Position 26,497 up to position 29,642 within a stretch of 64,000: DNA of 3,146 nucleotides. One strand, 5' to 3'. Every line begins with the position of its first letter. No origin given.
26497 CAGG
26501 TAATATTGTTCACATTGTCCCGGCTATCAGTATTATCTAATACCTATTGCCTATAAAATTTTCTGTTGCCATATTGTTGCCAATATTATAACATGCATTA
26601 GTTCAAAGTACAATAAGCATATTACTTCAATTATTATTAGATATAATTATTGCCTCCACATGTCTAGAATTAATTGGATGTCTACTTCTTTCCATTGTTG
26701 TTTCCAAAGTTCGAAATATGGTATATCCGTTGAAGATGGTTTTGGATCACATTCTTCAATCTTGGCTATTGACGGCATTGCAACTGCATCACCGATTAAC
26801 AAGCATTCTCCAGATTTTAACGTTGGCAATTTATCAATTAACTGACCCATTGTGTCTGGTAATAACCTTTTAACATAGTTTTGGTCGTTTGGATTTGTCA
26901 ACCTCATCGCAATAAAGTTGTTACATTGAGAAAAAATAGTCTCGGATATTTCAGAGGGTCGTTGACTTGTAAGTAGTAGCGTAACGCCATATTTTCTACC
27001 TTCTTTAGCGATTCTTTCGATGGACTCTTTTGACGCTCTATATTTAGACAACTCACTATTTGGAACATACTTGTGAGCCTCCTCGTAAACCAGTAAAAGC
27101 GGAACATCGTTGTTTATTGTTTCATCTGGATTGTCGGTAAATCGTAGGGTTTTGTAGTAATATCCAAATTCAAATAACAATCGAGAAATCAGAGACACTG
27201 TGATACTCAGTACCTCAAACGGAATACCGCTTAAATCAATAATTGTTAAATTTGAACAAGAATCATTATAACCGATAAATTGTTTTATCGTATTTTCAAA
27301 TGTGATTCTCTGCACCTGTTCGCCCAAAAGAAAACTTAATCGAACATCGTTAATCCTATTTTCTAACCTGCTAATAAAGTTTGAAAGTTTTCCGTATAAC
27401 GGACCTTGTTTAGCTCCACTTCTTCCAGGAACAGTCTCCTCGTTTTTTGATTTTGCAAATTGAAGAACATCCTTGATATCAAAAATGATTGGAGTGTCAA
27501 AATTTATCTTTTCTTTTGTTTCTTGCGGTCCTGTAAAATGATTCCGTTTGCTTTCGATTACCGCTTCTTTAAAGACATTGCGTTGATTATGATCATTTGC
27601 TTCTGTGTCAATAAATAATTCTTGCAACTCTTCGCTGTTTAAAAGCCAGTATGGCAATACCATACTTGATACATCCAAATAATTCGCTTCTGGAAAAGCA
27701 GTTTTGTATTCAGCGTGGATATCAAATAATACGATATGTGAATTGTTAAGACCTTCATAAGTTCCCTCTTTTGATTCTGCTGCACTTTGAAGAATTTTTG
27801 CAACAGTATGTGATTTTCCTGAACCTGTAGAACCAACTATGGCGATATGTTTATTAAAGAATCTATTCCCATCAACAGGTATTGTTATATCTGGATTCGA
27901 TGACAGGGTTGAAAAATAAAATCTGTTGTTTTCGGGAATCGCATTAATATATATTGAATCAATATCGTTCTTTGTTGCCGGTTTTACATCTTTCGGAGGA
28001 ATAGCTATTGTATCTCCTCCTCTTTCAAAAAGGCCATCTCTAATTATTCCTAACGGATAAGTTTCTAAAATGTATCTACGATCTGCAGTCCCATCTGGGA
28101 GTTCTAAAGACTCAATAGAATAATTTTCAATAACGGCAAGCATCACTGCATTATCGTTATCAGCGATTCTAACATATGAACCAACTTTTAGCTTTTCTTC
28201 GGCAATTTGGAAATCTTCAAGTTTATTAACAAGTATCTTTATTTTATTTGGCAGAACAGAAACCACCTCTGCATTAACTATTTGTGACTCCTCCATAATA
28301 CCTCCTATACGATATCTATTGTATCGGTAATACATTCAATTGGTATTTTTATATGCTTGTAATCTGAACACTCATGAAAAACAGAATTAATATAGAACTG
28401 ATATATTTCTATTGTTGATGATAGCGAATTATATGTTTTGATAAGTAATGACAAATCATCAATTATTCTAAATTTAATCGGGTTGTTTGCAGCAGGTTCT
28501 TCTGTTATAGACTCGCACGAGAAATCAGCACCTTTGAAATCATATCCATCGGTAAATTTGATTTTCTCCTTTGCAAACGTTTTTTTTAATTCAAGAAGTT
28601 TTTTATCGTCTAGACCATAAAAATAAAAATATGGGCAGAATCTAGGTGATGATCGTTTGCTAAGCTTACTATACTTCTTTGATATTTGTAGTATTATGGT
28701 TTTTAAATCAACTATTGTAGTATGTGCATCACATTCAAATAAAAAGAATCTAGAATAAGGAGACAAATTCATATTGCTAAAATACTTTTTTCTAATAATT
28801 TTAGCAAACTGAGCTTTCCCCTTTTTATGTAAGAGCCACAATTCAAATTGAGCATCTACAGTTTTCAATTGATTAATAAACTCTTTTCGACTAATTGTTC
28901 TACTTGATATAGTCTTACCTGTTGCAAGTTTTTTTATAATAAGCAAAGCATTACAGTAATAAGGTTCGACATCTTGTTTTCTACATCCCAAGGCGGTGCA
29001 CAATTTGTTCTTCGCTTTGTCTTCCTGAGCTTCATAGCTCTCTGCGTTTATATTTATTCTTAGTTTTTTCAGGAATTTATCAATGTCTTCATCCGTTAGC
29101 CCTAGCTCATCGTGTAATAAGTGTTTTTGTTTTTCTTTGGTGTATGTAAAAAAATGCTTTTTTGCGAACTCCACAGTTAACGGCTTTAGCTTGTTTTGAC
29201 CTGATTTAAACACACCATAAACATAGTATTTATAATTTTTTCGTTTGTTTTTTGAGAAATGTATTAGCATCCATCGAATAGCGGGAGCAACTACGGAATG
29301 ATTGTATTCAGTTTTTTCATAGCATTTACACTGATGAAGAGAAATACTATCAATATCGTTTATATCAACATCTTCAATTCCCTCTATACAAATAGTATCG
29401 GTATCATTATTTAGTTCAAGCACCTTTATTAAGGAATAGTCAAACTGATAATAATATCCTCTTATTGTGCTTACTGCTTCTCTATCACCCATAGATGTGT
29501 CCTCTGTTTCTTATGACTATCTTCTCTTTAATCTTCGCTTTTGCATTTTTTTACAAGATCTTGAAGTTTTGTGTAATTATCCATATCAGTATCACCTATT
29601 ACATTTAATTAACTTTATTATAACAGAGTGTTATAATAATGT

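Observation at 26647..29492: DUF4297 (Cap4-like nuclease) plus HerA ATPase two-gene defence module carried as the only cargo of a mobilizable element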

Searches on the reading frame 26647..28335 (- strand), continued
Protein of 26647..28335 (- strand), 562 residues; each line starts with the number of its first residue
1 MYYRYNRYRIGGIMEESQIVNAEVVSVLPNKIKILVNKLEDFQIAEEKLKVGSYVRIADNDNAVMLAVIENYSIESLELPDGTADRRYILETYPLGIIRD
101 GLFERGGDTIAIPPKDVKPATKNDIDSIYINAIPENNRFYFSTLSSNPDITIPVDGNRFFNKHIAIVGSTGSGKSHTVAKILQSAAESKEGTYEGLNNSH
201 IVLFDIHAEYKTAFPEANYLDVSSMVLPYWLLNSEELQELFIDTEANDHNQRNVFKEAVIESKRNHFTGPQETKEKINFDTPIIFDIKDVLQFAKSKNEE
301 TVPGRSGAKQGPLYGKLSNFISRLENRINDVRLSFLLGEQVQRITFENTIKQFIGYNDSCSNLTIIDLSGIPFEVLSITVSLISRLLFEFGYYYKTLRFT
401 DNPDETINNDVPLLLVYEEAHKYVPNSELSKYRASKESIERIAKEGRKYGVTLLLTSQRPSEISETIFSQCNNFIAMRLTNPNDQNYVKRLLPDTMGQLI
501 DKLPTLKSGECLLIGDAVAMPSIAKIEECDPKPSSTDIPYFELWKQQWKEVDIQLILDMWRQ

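Call 85: predict_structure(alignment_id=A5)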
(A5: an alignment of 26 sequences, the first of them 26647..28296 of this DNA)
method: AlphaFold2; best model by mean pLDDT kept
length: 549 residues; sequences in the alignment: 26
mean_pLDDT: 74.6   pTM: 0.71
mean pLDDT of the five models: 74.6, 68.4, 66.5, 65.3, 56.3
residues with pLDDT >= 90: 36; 70-90: 353; 50-70: 124; < 50: 36
segments of 3 or more residues with pLDDT < 50: 1-7, 30-34, 94-96, 155-158, 343-345, 407-409, 411-414, 524-526
pLDDT, mean of each block of 10 residues (from residue 1): 47 74 65 56 77 80 77 78 77 57 76 83 87 85 75 51 78 70 70 78 84 86 80 76 93 90 87 92 89 81 88 89 87 81 59 82 78 75 71 58 54 52 63 63 74 72 79 76 65 76 81 81 52 68 80
secondary structure, 60 per line:
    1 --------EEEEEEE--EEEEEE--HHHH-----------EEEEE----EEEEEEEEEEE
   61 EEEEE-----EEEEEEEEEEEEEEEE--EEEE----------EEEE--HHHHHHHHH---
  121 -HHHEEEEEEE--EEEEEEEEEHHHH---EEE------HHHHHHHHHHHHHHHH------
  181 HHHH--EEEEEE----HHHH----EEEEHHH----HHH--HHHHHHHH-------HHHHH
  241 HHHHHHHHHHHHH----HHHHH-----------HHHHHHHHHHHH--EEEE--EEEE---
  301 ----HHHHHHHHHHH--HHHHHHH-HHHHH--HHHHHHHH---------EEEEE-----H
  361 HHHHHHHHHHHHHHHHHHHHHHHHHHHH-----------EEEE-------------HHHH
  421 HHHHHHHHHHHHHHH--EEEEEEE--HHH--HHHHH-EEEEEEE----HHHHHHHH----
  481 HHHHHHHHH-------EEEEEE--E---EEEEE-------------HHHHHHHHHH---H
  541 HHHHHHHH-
elements in order: E9-15 E18-23 H26-29 E41-45 E50-65 E71-86 E89-92 E103-106 H109-117 E125-131 E134-142 H143-146 E150-152 H159-174 H181-184 E187-192 H197-200 E205-208 H221-228 H236-253 H258-262 H274-285 E288-291 E294-297 H305-315 H318-324 H326-330 H333-340 E350-354 H360-388 E400-403 H417-435 E438-444 H452-456 E458-464 H469-476 H481-489 E497-502 E509-513 H527-536 H540-548

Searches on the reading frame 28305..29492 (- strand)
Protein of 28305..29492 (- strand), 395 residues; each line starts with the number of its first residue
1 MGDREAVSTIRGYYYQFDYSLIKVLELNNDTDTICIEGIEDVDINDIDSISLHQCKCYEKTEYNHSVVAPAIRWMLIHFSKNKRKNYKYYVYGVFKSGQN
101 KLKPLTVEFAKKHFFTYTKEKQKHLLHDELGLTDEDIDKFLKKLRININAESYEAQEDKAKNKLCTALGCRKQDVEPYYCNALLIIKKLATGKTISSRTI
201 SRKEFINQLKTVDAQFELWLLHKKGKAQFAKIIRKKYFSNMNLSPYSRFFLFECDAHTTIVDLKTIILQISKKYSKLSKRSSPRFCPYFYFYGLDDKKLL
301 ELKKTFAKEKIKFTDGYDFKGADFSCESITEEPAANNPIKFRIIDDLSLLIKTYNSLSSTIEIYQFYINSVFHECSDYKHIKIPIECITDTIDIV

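Call 3: search_protein_families(library=pfam, proteins=[window:28305-29492:-], max_evalue=0.1)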
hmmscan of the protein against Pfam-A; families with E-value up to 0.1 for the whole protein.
window:28305-29492:- (395 aa): 0 families

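Call 4: search_protein_families(library=padloc, proteins=[window:28305-29492:-], max_evalue=0.1)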
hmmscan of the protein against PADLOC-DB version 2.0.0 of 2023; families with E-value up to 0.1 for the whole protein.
window:28305-29492:- (395 aa): 2 families
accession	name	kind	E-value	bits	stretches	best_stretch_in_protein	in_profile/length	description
PDLC02187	DUF4297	-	1.3e-137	457.1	1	1-394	1-403/404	-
PDLC03848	LmuA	-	4.3e-14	51.6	1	4-381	6-362/373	-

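Call 5: search_protein_families(library=ncbifam, proteins=[window:28305-29492:-], max_evalue=0.1)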
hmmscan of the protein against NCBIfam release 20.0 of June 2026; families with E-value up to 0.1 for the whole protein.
window:28305-29492:- (395 aa): 1 family
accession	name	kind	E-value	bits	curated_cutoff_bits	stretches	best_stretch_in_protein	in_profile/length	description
NF042945.1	DUF4297_antiphage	equivalog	1.8e-134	448.7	300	1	4-394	1-399/400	DUF4297 family anti-phage-associated protein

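Call 22: search_solved_structures(query=window:28305-29492:-, max_evalue=0.01, show_alignments=1)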
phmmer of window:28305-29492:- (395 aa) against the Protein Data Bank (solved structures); distinct sequences matched with E-value up to 0.01: 3.
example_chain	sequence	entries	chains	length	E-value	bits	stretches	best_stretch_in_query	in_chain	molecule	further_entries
8xav_G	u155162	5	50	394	1.4e-75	258.2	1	3-394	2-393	DUF4297 | Restriction endonuclease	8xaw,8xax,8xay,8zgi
9c1m_A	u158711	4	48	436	5.3e-18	68.7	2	3-107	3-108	DUF4297 domain-containing protein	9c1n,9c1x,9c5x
8ziq_A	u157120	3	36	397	5.1e-11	45.7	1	5-293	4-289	DUF4297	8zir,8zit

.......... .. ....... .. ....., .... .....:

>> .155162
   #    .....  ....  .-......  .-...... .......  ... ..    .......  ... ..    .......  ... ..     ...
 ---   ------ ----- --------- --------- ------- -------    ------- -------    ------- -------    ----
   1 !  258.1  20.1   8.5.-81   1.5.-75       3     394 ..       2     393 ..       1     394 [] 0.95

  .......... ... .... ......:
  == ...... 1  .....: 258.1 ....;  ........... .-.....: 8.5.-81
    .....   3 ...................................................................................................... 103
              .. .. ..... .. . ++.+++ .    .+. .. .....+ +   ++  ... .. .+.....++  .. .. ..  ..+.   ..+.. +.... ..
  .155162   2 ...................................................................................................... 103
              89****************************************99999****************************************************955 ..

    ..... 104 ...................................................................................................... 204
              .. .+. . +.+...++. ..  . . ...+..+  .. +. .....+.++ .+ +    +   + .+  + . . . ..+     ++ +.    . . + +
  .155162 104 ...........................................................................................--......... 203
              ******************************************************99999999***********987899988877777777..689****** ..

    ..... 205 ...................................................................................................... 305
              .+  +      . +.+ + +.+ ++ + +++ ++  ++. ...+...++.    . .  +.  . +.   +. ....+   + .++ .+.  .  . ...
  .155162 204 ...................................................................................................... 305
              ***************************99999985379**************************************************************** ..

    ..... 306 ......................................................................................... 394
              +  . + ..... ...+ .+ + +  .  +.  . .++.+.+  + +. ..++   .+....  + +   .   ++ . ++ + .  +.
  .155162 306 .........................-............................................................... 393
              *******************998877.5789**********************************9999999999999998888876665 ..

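Call 46: find_homologous_proteins(query=window:28305-29492:-, max_evalue=1e-10)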
Query window:28305-29492:- (395 aa): 516 proteins with E <= 1e-10 among 4141 candidates; the best 120 are listed.
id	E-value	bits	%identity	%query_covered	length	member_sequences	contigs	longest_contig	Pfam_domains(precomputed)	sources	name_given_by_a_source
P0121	1.1e-261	886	100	100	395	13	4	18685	-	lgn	-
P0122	6.6e-166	570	62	100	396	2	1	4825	-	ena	-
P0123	3.6e-165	568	60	100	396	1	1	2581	-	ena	-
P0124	1.0e-164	567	62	100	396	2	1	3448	-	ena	-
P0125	2.8e-164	565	62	100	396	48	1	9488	-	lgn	-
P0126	5.2e-164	564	63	100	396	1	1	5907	-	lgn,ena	-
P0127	5.4e-164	564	62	100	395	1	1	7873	-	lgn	-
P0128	2.3e-162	559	61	100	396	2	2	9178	-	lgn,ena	-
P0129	5.4e-159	548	59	100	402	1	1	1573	-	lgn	-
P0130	1.2e-157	543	58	100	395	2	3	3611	-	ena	-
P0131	1.7e-156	539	59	100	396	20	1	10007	-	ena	-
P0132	8.1e-156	537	60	100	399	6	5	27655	-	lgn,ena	-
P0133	2.0e-153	529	59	100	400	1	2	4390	-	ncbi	-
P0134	6.7e-151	521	59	100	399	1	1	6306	-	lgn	-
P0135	2.3e-150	519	59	100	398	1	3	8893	PF14130.13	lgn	-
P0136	5.3e-150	518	59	100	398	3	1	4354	PF14130.13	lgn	-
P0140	8.5e-148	511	58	100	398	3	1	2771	PF14130.13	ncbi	-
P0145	2.8e-146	506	57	100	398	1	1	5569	PF14130.13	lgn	-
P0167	1.5e-138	480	54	99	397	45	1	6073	PF14130.13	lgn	-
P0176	6.8e-123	429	65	76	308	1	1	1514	PF14130.13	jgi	jgi:gluconate kinase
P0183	1.6e-102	362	59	70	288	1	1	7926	PF14130.13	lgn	-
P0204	2.9e-98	348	45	95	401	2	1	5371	PF14130.13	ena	-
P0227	2.6e-96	341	43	100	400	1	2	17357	PF14130.13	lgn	-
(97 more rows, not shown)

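Call 60: predict_structure(alignment_id=A4)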
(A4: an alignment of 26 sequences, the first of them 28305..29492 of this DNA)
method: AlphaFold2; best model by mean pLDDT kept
length: 395 residues; sequences in the alignment: 26
mean_pLDDT: 87.4   pTM: 0.71
mean pLDDT of the five models: 87.4, 86.4, 86.1, 85.9, 82.4
residues with pLDDT >= 90: 207; 70-90: 162; 50-70: 23; < 50: 3
segments of 3 or more residues with pLDDT < 50: none
pLDDT, mean of each block of 10 residues (from residue 1): 57 88 93 82 77 87 90 94 90 91 92 93 94 96 93 93 91 83 88 88 91 57 74 82 86 93 94 88 90 93 94 87 86 85 93 91 91 89 87 86
secondary structure, 60 per line:
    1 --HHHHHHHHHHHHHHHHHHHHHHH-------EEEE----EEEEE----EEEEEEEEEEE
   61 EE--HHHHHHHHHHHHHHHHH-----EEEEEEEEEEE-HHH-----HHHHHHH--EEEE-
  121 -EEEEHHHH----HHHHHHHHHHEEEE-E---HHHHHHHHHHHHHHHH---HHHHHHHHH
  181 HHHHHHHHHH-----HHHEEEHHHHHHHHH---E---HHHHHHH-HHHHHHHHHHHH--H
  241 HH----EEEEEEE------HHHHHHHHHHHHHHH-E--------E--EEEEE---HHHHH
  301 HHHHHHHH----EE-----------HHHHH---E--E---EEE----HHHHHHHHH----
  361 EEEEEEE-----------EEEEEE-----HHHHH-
elements in order: H3-25 E33-36 E41-45 E50-62 H65-81 E87-97 H107-113 E116-119 E122-125 H126-129 H134-143 E144-147 H153-168 H172-190 E199-201 H202-210 H218-224 H226-237 E247-253 H260-274 E288-292 H296-308 H326-330 E341-343 H348-356 E361-367 E379-384 H390-394

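Call 66: fold_search(model_id=the predicted structure, library=pdb)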
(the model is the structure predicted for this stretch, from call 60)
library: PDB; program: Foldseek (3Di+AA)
matches with E <= 10: 934; with E <= 0.001: 37
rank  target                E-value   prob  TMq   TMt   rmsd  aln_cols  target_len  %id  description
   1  8zgi_A                2.5e-31  1.00  0.58  0.59   8.3       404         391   37  Crystal structure of DUF4297 from E.Coli (released 2025-03-12)
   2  9c1m_G                1.9e-19  1.00  0.40  0.37  15.8       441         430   24  HerA-DUF assembly 1 (released 2025-06-04)
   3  8xav_G                1.7e-17  1.00  0.52  0.81   3.7       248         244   28  Cryo-EM structure of an anti-phage defense complex (released 2024-06-05)
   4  8xav_M                6.3e-14  1.00  0.41  0.91   2.0       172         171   32  Cryo-EM structure of an anti-phage defense complex (released 2024-06-05)
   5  8xaw_Q                1.6e-13  1.00  0.41  0.91   1.8       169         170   32  Cryo-EM structure of an anti-phage defense complex bound to AMPPNP and DNA at state 1 (released 2024-06-05)
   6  9c1m_A                4.0e-13  1.00  0.55  0.51  11.4       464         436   23  HerA-DUF assembly 1 (released 2025-06-04)
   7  8zir_K                7.9e-13  1.00  0.48  0.49  10.5       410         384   23  DUF4297-HerA complex (released 2025-03-12)
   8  8ziq_A                2.4e-12  1.00  0.50  0.51  10.1       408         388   22  HerA-DUF4297 complex with DNA (released 2025-03-12)
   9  8zir_E                3.6e-12  1.00  0.51  0.52  10.4       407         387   23  DUF4297-HerA complex (released 2025-03-12)
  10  8zir_I                6.6e-12  1.00  0.50  0.51  10.5       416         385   23  DUF4297-HerA complex (released 2025-03-12)
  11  8zir_G                7.8e-12  1.00  0.48  0.50  10.5       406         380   23  DUF4297-HerA complex (released 2025-03-12)
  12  8zit_A                1.0e-11  1.00  0.51  0.52  10.1       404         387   24  DUF4297-HerA complex with DNA and ATPgamaS (released 2025-03-12)
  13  8ziq_C                9.2e-11  1.00  0.49  0.50  10.2       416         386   22  HerA-DUF4297 complex with DNA (released 2025-03-12)
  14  8dgc_A                1.3e-08  1.00  0.37  0.08  19.6       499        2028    9  Avs3 bound to phage PhiV-1 terminase (released 2022-08-03)
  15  9c5x_G                8.3e-06  1.00  0.35  0.70   3.9       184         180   19  Molecular basis for HerA-Duf supramolecular complex in anti-phage defense - Assembly 3 (released 2025-06-04)
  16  6wan_F                8.3e-06  1.00  0.32  0.31  19.8       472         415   10  Structure of Acinetobacter baumannii Cap4 SAVED/CARF-domain containing receptor with the cyclic trinucleotide 3'3'3'-c (released 2020-06-17)
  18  9nxx_B                1.1e-05  1.00  0.39  0.40  15.9       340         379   13  LmuA_conformation 1 (released 2025-12-17)
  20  9nxx_D                1.5e-05  1.00  0.37  0.38   5.8       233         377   14  LmuA_conformation 1 (released 2025-12-17)
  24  6wan_D                6.2e-05  1.00  0.33  0.30  19.6       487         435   11  Structure of Acinetobacter baumannii Cap4 SAVED/CARF-domain containing receptor with the cyclic trinucleotide 3'3'3'-c (released 2020-06-17)
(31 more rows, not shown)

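Call 75: search_dna_similar(query=window:28305-29492:-, collection=plasmids, mode=protein, max_rows=12)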
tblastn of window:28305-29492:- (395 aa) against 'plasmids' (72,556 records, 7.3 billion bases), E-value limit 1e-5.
Records with a match: 16; places in all: 18; records where one place covers at least 80% of the query: 10.
Best place of each record, by identity: <60% 16.
By first word of the organism name: Ralstonia 4; Rhizobium 2; Paraburkholderia 1; Phaeobacter 1; Yoonia 1; Pseudosulfitobacter 1; Variovorax 1; Burkholderia 1; Pantoea 1; Sphingobium 1; and 2 more.
By predicted mobility (MOB-suite, as given by PLSDB): non-mobilizable 8; conjugative 5; mobilizable 3.
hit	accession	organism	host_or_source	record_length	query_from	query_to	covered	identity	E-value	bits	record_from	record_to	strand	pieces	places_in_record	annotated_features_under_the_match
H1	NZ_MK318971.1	Rhizobium rhizogenes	-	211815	1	395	100%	40.2%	6e-72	251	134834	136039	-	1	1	DUF4297 family anti-phage-associated protein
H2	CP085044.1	Ralstonia solanacearum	sunflower,cell culture,stem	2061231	1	395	100%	38.8%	1e-76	265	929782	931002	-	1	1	hypothetical protein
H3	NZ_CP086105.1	Ralstonia sp. RS650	sunflower,cell culture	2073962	1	395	100%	38.8%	1e-76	265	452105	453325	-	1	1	none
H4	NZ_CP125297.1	Paraburkholderia sabiae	Mimosa caesalpiniifolia,cell ...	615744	1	395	100%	38.0%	4e-73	255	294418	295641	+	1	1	DUF4297 family anti-phage-associated protein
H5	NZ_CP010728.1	Phaeobacter inhibens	cell culture,clam larvae aquaculture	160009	1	367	93%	39.0%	2e-59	215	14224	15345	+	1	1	DUF4297 family anti-phage-associated protein | DEAD/DEAH box helicase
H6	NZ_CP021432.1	Yoonia vestfoldensis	Skeletonema marinoi strain RO5AC,Cell ...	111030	3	367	92%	38.7%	1e-57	210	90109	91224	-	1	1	DUF4297 family anti-phage-associated protein | DEAD/DEAH box helicase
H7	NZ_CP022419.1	Pseudosulfitobacter pseudonitzschiae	Skeletonema marinoi strain RO5AC,Cell ...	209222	1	395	100%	35.4%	9e-58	210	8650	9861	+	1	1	DUF4297 family anti-phage-associated protein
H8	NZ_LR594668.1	Variovorax sp. SRS16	linuron-contaminated soil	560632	1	367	93%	36.1%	4e-58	211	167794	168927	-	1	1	DUF4297 family anti-phage-associated protein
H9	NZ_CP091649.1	Burkholderia aenigmatica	-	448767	3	367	92%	33.2%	1e-53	198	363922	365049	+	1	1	DUF4297 family anti-phage-associated protein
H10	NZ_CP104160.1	Rhizobium sp. CB3060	Leucaena leucocephala,cell culture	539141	4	389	98%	26.2%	2e-20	100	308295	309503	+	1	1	DUF4297 family anti-phage-associated protein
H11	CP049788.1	Ralstonia solanacearum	whole organism,isolated from the ...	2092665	148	395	63%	36.1%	6e-37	149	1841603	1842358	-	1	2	none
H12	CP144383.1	Ralstonia solanacearum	tobacco,whole organism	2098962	148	395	63%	36.1%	6e-37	149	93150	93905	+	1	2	hypothetical protein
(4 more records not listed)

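Call 76: search_dna_similar(query=window:28305-29492:-, collection=phages, mode=protein, max_rows=8)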
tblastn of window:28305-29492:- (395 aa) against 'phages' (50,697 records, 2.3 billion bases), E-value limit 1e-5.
No match.
